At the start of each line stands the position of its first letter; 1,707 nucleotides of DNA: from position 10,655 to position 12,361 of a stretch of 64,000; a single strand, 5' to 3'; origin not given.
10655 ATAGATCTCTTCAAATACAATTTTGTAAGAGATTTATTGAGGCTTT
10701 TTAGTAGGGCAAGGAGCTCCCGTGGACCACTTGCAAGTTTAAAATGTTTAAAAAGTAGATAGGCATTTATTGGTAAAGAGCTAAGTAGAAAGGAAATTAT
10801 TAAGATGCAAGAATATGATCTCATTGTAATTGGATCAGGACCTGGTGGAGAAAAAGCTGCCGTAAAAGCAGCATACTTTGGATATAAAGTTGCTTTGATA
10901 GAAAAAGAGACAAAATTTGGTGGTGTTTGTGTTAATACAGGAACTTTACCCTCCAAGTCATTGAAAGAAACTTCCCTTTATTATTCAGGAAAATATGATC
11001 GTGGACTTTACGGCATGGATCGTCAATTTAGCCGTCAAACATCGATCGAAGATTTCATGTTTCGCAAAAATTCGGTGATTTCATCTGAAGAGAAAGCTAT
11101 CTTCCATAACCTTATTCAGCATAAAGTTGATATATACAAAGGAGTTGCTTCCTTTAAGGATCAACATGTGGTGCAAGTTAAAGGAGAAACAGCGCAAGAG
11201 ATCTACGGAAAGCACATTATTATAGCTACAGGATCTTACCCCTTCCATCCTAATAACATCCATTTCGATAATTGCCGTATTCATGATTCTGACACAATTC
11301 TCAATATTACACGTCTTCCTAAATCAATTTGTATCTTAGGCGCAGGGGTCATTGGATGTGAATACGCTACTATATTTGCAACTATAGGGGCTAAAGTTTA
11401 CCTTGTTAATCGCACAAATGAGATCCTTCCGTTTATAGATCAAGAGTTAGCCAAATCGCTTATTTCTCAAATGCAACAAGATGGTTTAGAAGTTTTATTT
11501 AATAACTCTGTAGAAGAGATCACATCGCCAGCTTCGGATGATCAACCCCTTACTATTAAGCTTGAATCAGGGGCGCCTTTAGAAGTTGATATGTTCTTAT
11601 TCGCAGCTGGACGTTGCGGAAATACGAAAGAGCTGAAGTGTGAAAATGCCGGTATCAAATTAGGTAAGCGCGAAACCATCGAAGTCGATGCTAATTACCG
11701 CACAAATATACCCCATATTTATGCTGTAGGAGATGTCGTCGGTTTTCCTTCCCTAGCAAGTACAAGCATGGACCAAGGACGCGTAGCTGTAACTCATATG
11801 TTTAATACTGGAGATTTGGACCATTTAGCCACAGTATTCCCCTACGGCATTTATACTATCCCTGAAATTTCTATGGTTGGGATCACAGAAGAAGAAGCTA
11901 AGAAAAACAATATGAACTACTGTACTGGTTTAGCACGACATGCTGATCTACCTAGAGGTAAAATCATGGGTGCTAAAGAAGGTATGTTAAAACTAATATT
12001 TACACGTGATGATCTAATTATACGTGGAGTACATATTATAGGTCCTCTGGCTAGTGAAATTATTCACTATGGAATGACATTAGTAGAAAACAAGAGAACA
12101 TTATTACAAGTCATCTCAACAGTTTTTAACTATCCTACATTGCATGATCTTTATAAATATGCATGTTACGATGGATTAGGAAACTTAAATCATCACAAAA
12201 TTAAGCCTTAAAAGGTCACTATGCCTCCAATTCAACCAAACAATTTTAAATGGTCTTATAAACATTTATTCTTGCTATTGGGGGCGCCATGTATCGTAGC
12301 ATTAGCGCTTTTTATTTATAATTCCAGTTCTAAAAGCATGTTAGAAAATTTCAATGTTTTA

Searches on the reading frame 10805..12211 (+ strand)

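Call 16: search_protein_families(library=pfam, proteins=[window:10805-12211:+], max_evalue=0.001)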
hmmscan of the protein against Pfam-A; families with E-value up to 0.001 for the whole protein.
window:10805-12211:+ (468 aa): 15 families
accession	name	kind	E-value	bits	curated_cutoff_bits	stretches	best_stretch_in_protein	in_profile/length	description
PF07992.20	Pyr_redox_2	-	7.8e-61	206.5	26.1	1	4-325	1-291/291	Pyridine nucleotide-disulphide oxidoreductase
PF02852.28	Pyr_redox_dim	-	9.1e-24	84.2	25.3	1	346-451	2-107/110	Pyridine nucleotide-disulphide oxidoreductase, dimerisation domain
PF00070.33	Pyr_redox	-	8.5e-20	71.5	22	1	175-246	2-71/82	Pyridine nucleotide-disulphide oxidoreductase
PF13738.12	Pyr_redox_3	-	8.7e-12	45.3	30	1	114-309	107-305/305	Pyridine nucleotide-disulphide oxidoreductase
PF01134.28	GIDA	-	8e-11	42.1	22.1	1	5-45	1-43/391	Glucose inhibited division protein A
PF12831.13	FAD_oxidored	-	1.7e-10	41.2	27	1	5-73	1-70/416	FAD dependent oxidoreductase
PF03486.20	HI0933_like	-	5.8e-08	32.9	50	0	5-41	2-38/244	HI0933-like protein Rossmann domain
PF02737.24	3HCDH_N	-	2.5e-07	31.2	22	1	175-228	2-55/180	3-hydroxyacyl-CoA dehydrogenase, NAD binding domain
PF00890.30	FAD_binding_2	-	1.4e-05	24.9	20.4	1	5-40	1-36/414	FAD binding domain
PF01262.27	AlaDh_PNT_C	-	3.5e-05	23.8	23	0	172-222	28-78/214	Alanine dehydrogenase/PNT, C-terminal domain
PF01266.30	DAO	-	0.00011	22.3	27.9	0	5-48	1-46/353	FAD dependent oxidoreductase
PF02826.25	2-Hacid_dh_C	-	0.00013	21.8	25.1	0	173-206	37-70/178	D-isomer specific 2-hydroxyacid dehydrogenase, NAD binding domain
PF13434.12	Lys_Orn_oxgnase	-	0.00036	20.2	21.3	0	122-221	133-239/339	L-lysine 6-monooxygenase/L-ornithine 5-monooxygenase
PF13450.12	NAD_binding_8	-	0.00043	20.9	21.9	0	8-42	1-35/68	NAD(P)-binding Rossmann-like domain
PF01946.23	Thi4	-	0.00056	19.7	26.2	0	3-48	17-63/235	Thi4 family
